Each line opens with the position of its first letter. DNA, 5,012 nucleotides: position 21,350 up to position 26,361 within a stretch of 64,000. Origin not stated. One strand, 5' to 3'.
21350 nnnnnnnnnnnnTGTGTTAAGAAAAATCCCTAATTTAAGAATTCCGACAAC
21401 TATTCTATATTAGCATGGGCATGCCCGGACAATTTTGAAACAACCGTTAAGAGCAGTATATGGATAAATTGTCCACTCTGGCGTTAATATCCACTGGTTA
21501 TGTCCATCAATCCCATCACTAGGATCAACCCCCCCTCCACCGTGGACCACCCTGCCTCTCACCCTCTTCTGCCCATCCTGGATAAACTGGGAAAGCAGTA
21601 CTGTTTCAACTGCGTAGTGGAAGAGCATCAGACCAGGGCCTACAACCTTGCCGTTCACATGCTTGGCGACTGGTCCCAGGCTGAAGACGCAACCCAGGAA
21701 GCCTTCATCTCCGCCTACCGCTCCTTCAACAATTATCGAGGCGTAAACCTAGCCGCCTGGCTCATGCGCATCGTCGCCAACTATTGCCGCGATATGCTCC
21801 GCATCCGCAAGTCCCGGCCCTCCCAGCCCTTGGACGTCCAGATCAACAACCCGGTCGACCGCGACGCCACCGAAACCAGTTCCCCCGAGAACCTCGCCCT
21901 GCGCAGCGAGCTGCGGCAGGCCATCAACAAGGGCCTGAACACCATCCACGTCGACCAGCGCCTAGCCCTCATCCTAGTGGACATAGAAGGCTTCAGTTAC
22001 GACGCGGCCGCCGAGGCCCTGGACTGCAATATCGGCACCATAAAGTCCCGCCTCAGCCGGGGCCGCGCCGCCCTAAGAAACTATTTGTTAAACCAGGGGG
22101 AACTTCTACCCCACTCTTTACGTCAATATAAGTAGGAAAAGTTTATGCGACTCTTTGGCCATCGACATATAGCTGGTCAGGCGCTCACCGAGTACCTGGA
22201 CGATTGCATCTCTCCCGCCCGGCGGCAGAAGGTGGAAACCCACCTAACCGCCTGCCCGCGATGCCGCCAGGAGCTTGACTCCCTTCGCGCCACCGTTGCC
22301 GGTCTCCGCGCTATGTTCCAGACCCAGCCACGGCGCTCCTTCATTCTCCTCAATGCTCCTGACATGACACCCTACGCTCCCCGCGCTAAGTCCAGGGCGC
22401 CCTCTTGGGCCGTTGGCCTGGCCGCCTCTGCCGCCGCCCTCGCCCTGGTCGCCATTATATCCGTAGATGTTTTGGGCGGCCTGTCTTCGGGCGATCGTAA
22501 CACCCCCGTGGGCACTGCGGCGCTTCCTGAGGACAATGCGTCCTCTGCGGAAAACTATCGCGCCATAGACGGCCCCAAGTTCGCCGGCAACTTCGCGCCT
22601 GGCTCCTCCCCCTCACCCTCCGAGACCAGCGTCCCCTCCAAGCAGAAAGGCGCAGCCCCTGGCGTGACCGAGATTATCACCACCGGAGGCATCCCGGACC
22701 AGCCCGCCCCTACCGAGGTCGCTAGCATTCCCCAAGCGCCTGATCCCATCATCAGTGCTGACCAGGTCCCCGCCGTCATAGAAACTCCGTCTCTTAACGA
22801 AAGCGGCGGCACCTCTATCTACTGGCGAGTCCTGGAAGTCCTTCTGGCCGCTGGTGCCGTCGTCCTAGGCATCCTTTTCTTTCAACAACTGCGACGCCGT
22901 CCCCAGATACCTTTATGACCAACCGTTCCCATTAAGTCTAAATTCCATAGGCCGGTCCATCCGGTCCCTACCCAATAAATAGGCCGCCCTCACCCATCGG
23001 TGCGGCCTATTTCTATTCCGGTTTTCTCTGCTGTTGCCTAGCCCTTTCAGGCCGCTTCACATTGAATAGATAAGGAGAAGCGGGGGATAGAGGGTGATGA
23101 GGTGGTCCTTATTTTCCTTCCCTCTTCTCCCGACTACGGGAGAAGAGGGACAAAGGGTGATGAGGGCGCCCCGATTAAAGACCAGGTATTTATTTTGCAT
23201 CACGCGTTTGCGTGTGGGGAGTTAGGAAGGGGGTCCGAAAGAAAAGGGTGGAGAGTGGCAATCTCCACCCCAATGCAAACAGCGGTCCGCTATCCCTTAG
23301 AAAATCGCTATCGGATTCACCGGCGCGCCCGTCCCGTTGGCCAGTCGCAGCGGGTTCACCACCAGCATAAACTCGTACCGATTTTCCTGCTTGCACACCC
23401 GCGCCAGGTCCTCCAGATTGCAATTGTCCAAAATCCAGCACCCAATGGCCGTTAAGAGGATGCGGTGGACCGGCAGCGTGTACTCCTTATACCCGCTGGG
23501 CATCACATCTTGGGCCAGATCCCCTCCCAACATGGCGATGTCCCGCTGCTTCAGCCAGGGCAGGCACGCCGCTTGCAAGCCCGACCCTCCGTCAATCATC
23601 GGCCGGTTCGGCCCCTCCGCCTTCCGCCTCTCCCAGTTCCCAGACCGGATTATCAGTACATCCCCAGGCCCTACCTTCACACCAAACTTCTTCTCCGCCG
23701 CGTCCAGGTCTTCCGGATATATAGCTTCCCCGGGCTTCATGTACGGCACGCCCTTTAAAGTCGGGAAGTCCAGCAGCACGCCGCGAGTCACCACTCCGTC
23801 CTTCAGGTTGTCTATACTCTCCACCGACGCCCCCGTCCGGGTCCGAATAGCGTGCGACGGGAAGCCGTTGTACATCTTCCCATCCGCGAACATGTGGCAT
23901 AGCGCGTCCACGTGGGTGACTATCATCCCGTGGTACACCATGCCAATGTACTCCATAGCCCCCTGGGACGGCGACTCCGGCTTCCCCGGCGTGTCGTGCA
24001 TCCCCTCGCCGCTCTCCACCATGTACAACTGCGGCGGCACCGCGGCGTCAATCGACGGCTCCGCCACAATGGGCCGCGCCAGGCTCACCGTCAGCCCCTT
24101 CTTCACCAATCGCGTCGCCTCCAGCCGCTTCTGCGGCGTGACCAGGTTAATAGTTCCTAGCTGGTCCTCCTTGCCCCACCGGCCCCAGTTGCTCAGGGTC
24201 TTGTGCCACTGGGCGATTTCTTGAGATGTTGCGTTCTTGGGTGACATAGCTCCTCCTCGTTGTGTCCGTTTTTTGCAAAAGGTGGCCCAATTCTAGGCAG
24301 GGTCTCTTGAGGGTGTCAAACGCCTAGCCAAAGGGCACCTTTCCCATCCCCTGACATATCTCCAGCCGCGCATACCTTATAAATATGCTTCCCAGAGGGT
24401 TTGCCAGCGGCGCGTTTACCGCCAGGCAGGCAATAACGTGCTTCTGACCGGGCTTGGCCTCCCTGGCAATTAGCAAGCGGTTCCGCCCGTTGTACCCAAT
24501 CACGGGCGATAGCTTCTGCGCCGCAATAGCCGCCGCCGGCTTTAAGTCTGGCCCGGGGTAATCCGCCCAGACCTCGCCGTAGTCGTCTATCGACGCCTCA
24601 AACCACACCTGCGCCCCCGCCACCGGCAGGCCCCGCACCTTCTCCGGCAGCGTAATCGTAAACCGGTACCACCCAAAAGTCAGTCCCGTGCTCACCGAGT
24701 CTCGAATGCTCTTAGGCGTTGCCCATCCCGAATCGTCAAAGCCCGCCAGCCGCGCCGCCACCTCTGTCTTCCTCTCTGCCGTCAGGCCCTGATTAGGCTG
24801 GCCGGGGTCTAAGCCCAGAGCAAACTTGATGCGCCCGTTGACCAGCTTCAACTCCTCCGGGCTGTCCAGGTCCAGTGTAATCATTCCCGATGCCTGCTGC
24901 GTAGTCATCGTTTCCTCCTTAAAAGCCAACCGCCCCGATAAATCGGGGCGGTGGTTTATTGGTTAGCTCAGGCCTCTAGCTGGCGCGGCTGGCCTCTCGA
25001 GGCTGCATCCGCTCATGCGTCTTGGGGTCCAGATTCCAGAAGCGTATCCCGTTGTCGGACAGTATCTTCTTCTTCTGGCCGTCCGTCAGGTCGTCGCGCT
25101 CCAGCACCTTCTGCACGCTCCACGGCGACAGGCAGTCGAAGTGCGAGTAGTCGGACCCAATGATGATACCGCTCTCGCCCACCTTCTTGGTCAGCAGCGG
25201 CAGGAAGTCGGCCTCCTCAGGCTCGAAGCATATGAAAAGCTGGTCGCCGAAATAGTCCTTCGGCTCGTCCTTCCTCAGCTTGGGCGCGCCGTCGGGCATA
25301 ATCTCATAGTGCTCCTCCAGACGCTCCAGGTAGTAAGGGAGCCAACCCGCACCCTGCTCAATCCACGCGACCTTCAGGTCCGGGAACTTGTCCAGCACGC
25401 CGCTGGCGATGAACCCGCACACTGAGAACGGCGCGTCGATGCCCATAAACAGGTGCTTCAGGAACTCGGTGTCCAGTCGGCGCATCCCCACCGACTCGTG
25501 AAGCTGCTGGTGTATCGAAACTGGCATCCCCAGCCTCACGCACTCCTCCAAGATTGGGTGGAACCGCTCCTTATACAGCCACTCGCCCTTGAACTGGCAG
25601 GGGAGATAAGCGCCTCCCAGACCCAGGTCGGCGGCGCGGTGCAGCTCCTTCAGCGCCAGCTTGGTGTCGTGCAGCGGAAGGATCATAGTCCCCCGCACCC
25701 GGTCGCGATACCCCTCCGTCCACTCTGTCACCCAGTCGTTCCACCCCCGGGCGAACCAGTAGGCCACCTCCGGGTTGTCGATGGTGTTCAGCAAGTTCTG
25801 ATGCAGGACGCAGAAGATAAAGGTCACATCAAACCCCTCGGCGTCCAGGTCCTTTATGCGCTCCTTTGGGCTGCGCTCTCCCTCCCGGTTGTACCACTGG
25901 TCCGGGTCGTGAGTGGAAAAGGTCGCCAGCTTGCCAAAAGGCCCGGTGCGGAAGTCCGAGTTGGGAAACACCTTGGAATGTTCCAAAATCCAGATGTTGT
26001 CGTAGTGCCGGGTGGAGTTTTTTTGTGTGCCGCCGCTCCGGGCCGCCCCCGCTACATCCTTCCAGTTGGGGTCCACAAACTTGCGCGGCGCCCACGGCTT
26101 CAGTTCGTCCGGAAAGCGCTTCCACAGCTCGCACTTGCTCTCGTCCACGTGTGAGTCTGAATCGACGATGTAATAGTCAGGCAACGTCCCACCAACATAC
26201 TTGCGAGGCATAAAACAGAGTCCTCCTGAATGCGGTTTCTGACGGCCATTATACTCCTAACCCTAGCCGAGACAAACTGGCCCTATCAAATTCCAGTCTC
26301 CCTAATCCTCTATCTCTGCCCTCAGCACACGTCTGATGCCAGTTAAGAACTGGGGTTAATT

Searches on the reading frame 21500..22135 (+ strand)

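Call 25: search_protein_families(library=pfam, proteins=[window:21500-22135:+], max_evalue=0.00001)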
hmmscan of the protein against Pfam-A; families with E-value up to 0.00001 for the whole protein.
window:21500-22135:+ (211 aa): 2 families
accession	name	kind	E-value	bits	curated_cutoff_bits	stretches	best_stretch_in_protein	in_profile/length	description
PF04542.20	Sigma70_r2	-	5.3e-16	58.6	24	1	40-104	2-69/71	Sigma-70 region 2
PF08281.18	Sigma70_r4_2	-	3.2e-12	46.3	25.7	1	143-192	5-54/54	Sigma-70, region 4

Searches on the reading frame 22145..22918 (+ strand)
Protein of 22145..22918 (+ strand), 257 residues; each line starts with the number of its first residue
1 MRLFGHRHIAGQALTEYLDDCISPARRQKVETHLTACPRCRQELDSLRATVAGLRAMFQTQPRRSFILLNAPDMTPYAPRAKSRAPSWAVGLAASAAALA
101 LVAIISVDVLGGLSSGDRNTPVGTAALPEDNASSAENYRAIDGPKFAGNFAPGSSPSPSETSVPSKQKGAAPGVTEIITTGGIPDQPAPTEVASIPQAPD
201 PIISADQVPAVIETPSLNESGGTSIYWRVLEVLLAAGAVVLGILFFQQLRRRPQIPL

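Call 25: search_protein_families(library=pfam, proteins=[window:22145-22918:+], max_evalue=0.00001)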
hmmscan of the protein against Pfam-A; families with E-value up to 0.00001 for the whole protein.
window:22145-22918:+ (257 aa): 1 family
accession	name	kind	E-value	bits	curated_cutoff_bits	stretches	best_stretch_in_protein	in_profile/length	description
PF13490.11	zf-HC2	-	3.8e-08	33.7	22.2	1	12-41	6-35/35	Putative zinc-finger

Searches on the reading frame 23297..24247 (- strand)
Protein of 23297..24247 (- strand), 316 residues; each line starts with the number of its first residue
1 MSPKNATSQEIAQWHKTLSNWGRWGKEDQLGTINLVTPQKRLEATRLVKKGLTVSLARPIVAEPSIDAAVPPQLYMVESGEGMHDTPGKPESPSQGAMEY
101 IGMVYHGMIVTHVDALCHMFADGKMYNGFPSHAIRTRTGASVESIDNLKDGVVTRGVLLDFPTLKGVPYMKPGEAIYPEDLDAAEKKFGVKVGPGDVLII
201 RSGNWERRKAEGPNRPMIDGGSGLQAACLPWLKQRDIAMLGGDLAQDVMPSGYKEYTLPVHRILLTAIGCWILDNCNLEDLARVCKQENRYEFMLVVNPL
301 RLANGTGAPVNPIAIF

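Call 25: search_protein_families(library=pfam, proteins=[window:23297-24247:-], max_evalue=0.00001)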
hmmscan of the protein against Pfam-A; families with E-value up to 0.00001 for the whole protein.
window:23297-24247:- (316 aa): 1 family
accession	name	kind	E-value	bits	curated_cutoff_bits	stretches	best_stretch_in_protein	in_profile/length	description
PF04199.19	Cyclase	-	8e-16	59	23.1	1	99-244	20-137/142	Putative cyclase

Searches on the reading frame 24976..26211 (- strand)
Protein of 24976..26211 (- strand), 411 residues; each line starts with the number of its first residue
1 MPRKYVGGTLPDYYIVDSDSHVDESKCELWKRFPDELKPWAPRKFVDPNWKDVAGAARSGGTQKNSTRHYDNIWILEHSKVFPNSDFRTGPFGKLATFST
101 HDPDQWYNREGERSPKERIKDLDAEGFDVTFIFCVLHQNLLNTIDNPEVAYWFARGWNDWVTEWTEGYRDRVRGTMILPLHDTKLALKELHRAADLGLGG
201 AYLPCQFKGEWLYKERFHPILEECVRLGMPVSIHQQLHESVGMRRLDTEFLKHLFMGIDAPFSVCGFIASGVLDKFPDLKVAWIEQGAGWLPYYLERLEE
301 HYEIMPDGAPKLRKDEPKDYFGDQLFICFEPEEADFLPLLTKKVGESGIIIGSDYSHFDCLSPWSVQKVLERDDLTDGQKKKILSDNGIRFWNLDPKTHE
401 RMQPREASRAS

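Call 26: search_protein_families(library=pfam, proteins=[window:24976-26211:-], max_evalue=0.00001)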
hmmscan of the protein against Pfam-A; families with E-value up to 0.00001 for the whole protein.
window:24976-26211:- (411 aa): 1 family
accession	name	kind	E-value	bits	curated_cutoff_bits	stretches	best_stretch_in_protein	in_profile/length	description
PF04909.20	Amidohydro_2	-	8.2e-20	72.2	26.4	1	112-394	18-289/289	Amidohydrolase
